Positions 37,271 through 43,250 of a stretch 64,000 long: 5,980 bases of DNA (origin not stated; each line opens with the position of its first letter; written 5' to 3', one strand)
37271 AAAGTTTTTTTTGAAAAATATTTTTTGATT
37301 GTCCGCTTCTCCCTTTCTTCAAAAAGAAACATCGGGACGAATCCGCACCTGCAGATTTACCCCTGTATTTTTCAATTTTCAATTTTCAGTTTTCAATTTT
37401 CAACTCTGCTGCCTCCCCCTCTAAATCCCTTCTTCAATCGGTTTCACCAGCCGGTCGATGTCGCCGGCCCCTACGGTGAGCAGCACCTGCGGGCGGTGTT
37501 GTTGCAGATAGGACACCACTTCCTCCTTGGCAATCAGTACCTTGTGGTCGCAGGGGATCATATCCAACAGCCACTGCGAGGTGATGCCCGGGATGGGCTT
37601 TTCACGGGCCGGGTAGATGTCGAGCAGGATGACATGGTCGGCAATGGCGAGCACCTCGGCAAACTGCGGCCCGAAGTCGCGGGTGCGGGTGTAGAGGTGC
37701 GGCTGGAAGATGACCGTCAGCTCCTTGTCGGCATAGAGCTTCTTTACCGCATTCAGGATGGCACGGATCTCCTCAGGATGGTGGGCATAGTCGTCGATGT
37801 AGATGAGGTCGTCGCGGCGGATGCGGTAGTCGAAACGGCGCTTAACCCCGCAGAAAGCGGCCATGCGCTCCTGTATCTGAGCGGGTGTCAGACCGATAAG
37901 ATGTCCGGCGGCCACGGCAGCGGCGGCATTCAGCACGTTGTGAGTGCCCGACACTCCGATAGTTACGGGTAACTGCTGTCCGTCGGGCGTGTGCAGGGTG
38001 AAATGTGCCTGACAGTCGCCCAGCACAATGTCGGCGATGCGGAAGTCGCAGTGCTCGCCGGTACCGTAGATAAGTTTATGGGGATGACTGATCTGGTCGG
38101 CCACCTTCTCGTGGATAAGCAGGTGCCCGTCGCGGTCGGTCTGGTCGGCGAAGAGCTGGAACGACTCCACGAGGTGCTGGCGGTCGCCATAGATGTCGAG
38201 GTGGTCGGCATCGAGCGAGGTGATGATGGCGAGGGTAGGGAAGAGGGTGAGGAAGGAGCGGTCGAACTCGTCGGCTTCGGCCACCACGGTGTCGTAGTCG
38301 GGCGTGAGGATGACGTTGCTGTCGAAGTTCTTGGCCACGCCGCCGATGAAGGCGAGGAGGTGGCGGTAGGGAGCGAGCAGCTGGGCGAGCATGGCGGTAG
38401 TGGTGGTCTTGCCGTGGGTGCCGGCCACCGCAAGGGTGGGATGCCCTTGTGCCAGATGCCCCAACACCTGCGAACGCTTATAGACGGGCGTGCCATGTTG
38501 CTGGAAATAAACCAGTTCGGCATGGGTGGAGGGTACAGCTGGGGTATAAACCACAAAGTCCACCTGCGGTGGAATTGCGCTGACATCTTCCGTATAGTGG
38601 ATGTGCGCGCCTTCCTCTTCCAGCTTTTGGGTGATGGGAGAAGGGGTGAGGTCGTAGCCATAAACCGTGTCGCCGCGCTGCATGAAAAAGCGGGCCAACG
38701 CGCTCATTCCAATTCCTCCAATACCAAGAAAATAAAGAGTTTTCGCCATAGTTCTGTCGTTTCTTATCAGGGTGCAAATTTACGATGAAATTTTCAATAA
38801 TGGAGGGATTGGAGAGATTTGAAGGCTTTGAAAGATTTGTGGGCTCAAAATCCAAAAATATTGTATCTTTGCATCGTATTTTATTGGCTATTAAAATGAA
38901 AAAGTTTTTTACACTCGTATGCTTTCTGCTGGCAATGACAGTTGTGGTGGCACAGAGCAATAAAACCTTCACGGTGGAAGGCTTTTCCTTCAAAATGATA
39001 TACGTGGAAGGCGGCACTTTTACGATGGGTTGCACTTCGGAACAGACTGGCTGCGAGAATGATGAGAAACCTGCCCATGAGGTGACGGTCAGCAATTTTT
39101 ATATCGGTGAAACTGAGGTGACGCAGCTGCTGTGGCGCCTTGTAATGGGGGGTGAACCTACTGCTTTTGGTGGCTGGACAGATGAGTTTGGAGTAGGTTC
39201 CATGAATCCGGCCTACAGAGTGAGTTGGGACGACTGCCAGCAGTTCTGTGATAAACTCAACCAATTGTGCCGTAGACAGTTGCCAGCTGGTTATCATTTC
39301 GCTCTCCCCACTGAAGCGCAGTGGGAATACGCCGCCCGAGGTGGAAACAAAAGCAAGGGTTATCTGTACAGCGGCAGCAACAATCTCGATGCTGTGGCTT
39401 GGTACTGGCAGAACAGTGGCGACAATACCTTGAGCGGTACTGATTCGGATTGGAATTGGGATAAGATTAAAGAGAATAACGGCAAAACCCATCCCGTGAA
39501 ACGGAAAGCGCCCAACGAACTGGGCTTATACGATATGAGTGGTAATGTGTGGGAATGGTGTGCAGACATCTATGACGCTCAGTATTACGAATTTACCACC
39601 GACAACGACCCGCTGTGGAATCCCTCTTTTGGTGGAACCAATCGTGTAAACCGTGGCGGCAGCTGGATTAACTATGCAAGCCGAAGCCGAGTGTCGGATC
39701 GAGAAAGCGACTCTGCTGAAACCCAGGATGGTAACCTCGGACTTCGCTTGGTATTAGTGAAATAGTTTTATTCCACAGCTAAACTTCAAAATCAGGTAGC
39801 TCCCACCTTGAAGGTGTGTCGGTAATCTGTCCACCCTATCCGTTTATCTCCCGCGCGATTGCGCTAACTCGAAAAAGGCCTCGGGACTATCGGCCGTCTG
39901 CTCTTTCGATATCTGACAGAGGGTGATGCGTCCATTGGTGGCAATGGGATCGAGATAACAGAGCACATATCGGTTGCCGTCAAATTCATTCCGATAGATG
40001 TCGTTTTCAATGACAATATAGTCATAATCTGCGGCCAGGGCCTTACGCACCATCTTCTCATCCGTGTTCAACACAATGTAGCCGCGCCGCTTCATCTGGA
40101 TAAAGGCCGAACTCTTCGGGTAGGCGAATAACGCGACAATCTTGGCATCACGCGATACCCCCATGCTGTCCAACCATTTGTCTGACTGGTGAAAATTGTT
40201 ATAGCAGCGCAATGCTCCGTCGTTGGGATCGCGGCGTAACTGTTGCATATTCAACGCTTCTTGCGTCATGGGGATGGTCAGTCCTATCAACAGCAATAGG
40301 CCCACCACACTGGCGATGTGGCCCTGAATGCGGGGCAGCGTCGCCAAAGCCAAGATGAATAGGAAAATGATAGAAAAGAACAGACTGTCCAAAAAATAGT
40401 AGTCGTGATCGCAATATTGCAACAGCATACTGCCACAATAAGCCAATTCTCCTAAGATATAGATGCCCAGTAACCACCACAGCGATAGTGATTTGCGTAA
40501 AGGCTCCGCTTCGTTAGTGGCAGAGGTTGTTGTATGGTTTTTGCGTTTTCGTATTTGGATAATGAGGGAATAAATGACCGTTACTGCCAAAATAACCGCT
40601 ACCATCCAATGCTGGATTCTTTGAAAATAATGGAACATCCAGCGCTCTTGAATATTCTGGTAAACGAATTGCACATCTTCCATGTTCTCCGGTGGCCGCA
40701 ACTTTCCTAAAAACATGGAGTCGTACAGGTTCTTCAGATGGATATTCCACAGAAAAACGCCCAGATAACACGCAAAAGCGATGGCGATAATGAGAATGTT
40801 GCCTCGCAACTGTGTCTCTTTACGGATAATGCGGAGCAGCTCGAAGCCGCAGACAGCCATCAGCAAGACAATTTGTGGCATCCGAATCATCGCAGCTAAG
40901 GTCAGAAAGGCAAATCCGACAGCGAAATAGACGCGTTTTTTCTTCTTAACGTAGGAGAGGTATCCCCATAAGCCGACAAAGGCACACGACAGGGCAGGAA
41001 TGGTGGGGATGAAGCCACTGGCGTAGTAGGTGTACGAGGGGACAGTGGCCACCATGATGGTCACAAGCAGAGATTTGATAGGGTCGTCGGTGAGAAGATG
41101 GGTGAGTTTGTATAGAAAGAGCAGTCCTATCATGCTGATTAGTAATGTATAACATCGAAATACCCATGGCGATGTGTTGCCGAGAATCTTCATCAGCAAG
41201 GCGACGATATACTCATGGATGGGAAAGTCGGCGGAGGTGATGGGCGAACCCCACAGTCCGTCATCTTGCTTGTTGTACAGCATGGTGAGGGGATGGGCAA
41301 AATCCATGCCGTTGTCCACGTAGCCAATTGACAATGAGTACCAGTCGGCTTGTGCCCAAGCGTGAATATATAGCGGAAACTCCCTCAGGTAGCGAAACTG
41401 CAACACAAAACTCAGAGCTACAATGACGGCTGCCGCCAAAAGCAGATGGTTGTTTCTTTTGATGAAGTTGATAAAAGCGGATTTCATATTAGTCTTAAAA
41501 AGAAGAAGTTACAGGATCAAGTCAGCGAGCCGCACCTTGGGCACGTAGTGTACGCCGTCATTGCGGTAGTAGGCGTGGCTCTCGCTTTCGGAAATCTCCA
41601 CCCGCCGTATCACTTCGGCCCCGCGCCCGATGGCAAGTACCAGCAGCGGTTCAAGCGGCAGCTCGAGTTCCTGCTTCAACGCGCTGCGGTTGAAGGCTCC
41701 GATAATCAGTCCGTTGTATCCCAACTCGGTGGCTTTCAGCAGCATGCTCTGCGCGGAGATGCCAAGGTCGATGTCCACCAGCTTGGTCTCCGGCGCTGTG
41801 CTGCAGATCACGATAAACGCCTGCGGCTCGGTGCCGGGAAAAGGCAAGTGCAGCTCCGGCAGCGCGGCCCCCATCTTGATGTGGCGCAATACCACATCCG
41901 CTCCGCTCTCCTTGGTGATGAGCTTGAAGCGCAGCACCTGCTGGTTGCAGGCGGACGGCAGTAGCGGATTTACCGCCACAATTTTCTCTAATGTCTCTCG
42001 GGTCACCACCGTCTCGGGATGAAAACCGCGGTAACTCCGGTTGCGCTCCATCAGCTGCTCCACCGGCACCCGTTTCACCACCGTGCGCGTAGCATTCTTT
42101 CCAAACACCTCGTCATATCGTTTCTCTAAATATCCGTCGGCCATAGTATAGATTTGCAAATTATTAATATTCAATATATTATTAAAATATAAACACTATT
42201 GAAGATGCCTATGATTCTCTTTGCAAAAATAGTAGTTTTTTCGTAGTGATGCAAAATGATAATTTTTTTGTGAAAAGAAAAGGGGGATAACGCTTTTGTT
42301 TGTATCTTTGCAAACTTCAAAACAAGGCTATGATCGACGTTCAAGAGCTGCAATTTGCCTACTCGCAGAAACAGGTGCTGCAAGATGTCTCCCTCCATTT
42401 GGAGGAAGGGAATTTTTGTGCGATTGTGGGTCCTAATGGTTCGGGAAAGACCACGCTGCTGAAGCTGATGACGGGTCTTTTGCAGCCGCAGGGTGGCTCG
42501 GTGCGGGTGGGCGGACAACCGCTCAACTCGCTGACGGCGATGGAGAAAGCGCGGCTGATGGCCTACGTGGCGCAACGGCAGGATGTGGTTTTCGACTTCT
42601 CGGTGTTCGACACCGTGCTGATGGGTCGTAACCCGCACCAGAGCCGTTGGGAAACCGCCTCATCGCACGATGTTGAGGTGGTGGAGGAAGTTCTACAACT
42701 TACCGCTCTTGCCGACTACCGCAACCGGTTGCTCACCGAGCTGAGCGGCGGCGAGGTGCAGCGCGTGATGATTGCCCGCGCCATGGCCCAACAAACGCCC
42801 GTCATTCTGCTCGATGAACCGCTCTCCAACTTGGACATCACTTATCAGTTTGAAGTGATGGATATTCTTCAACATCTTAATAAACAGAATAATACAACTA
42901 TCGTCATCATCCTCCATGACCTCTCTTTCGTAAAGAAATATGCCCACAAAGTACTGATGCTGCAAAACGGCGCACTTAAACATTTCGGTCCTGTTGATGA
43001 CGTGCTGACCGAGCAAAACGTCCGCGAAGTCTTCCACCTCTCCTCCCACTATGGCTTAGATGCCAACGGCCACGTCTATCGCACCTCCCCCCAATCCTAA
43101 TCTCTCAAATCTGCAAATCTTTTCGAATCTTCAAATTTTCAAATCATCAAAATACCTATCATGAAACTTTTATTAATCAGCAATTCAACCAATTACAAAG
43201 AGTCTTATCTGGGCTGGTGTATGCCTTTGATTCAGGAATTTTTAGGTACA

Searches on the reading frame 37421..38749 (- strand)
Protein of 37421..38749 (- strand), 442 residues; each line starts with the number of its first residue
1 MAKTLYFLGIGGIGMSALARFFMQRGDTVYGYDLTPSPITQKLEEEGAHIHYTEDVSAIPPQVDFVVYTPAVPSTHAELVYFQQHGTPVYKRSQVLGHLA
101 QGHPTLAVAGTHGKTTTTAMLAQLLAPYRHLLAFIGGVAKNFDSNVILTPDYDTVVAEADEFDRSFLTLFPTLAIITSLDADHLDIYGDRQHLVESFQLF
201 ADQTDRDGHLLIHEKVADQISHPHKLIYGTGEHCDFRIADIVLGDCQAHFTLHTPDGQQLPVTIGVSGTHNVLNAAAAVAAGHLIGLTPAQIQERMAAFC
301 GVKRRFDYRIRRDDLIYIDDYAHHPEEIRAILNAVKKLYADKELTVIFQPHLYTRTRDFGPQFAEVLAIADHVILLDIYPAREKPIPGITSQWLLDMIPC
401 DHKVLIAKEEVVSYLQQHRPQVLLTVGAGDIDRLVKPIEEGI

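Call 11: search_protein_families(library=pfam, proteins=[window:37421-38749:-], max_evalue=0.001)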
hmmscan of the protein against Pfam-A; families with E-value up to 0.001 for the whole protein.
window:37421-38749:- (442 aa): 3 families
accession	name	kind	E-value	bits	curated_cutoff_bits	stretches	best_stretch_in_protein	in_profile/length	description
PF01225.30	Mur_ligase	-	3.6e-22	79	21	1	5-102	2-93/95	Mur ligase family, catalytic domain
PF08245.18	Mur_ligase_M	-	4e-20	73.1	24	1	108-281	1-199/200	Mur ligase middle domain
PF02875.26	Mur_ligase_C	-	2.4e-15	57.9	28.4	1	304-429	1-127/127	Mur ligase, glutamate ligase domain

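Call 74: find_encoding_contigs(protein=window:37421-38749:-, flank=10000, max_places=3)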
Protein window:37421-38749:- (442 aa): 1 contig read that carries it; 1 place shown.
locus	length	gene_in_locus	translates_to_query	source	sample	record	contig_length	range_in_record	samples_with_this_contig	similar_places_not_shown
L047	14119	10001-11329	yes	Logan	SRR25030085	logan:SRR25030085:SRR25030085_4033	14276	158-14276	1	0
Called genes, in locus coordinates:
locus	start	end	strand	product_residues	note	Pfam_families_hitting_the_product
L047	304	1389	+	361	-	PF01555:N6_N4_Mtase, PF18755:RAMA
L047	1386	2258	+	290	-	PF09520:HinfI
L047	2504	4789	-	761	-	-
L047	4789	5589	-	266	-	PF03575:Peptidase_S51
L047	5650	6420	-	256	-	PF02463:SMC_N, PF13166:AAA_13 (faint), PF13175:AAA_15 (faint), PF00005:ABC_tran, PF13304:AAA_21 (faint)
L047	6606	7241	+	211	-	PF14512:TM1586_NiRdase (faint), PF00881:Nitroreductase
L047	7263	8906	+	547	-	PF13231:PMT_2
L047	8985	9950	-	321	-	PF03781:FGE-sulfatase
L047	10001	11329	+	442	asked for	PF01225:Mur_ligase, PF08245:Mur_ligase_M, PF02875:Mur_ligase_C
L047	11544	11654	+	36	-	-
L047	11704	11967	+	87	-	PF12844:HTH_19, PF01381:HTH_3, PF13443:HTH_26 (weak)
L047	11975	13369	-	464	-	PF01553:Acyltransferase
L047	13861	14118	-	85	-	?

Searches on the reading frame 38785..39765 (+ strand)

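Call 11: search_protein_families(library=pfam, proteins=[window:38785-39765:+], max_evalue=0.001)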
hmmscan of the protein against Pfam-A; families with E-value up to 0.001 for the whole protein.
window:38785-39765:+ (326 aa): 1 family
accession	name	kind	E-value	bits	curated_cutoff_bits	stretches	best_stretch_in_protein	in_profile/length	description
PF03781.23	FGE-sulfatase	-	6.8e-51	173.8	23.3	1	70-323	4-254/255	Sulfatase-modifying factor enzyme 1-like domain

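Call 50: search_protein_families(library=ncbifam, proteins=[window:38785-39765:+], max_evalue=0.001)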
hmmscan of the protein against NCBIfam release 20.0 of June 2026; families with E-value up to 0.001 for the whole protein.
window:38785-39765:+ (326 aa): 8 families
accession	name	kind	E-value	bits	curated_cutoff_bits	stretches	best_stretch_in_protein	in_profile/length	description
TIGR03525.2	GldK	equivalog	3.6e-34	118.8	350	2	145-323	224-404/408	T9SS ring complex lipoprotein PorK/GldK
NF051459.1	pyoverdine_PvdO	equivalog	6.8e-21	74.6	500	1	68-323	33-277/280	dihydropyoverdine dehydrogenase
TIGR03440.2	egtB_TIGR03440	equivalog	1.6e-16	60.4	360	2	173-322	294-412/413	ergothioneine biosynthesis protein EgtB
TIGR03524.1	GldJ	equivalog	3.4e-15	55.7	458.2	2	171-264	263-366/559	gliding motility lipoprotein GldJ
NF041186.1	SenA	equivalog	1.5e-13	50.9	420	1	139-323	269-381/382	selenoneine synthase SenA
TIGR03530.1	GldJ_short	equivalog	3.2e-12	46.1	382.9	1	238-279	292-333/396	gliding motility lipoprotein GldJ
TIGR04344.1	ovoA_Nterm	equivalog_domain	2.7e-06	26.6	400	1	231-301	354-423/444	5-histidylcysteine sulfoxide synthase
TIGR02171.1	Fb_sc_TIGR02171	subfamily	4.9e-06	24.8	544.35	1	146-324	135-281/912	TIGR02171 family lipoprotein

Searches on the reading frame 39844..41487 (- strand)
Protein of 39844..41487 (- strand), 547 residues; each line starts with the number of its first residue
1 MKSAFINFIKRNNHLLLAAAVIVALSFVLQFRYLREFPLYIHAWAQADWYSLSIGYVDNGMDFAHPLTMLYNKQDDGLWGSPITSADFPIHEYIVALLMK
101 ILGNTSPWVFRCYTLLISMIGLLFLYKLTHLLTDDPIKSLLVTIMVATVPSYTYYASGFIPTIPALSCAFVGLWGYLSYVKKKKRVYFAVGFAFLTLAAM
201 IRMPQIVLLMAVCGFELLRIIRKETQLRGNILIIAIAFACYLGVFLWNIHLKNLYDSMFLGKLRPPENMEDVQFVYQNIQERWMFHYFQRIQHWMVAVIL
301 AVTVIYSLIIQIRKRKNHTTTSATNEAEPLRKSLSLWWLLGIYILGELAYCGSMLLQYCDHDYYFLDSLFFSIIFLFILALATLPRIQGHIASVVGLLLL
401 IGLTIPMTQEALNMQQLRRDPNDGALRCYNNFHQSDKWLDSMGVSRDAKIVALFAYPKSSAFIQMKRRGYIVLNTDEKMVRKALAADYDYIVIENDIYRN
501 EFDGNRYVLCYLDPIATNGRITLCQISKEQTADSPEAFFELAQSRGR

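Call 20: search_protein_families(library=pfam, proteins=[window:39844-41487:-], max_evalue=0.001)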
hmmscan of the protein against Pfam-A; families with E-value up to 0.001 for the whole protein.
window:39844-41487:- (547 aa): 1 family
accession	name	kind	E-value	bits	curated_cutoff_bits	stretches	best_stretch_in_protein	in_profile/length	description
PF13231.12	PMT_2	-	9.4e-12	45.9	26.1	1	89-247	4-160/160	Dolichyl-phosphate-mannose-protein mannosyltransferase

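Call 50: search_protein_families(library=ncbifam, proteins=[window:39844-41487:-], max_evalue=0.001)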
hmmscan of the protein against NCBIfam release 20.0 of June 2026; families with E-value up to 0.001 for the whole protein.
window:39844-41487:- (547 aa): 1 family
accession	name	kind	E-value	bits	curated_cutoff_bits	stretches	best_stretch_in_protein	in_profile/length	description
NF047440.1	LA3751_2_3_fam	subfamily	1.9e-06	27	200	1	95-390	89-332/460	LA_3751/LA_3752 family putative glycosyltransferase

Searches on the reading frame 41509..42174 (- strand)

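Call 46: search_protein_families(library=pfam, proteins=[window:41509-42174:-], max_evalue=0.001)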
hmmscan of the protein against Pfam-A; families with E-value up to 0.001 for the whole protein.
window:41509-42174:- (221 aa): 2 families
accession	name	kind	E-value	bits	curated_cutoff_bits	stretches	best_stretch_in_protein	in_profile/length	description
PF00881.29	Nitroreductase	-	1.2e-15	58.5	23.5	1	46-184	5-167/167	Nitroreductase family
PF14512.11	TM1586_NiRdase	-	4.6e-05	23.6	27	0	56-88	154-186/215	Putative TM nitroreductase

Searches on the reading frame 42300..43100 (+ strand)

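Call 46: search_protein_families(library=pfam, proteins=[window:42300-43100:+], max_evalue=0.001)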
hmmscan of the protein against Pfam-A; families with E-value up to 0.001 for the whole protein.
window:42300-43100:+ (266 aa): 12 families
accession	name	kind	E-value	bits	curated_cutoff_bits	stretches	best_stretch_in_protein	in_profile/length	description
PF00005.33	ABC_tran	-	2.5e-32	112.8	25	1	27-175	1-136/137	ABC transporter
PF13304.12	AAA_21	-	4.3e-09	37.3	27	1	41-67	3-41/304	AAA domain, putative AbiEii toxin, Type IV TA system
PF02463.25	SMC_N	-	6.1e-09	36.1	40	1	37-214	24-205/220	RecF/RecN/SMC N terminal domain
PF13166.12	AAA_13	-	1.3e-05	24.6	36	0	165-217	526-580/713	AAA domain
PF13175.12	AAA_15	-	3.3e-05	24.1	32.1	1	27-63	14-49/374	AAA ATPase domain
PF13401.12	AAA_22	-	4e-05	24.4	27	1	36-202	4-119/130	AAA domain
PF13476.12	AAA_23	-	5.9e-05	24.2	27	1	28-61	11-43/201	AAA domain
PF13555.12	AAA_29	-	6.5e-05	23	27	1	30-65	15-50/61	P-loop containing region of AAA domain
PF09818.15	ABC_ATPase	-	0.00021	20.8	23.2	0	138-236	148-244/283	P-loop domain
PF13604.12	AAA_30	-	0.00023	21.4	27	1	23-70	6-51/191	AAA domain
PF20720.3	nSTAND3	-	0.00031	20.9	27.2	1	22-57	2-37/155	Novel STAND NTPase 3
PF13191.12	AAA_16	-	0.00075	20.5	32.6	0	36-172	23-139/167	AAA ATPase domain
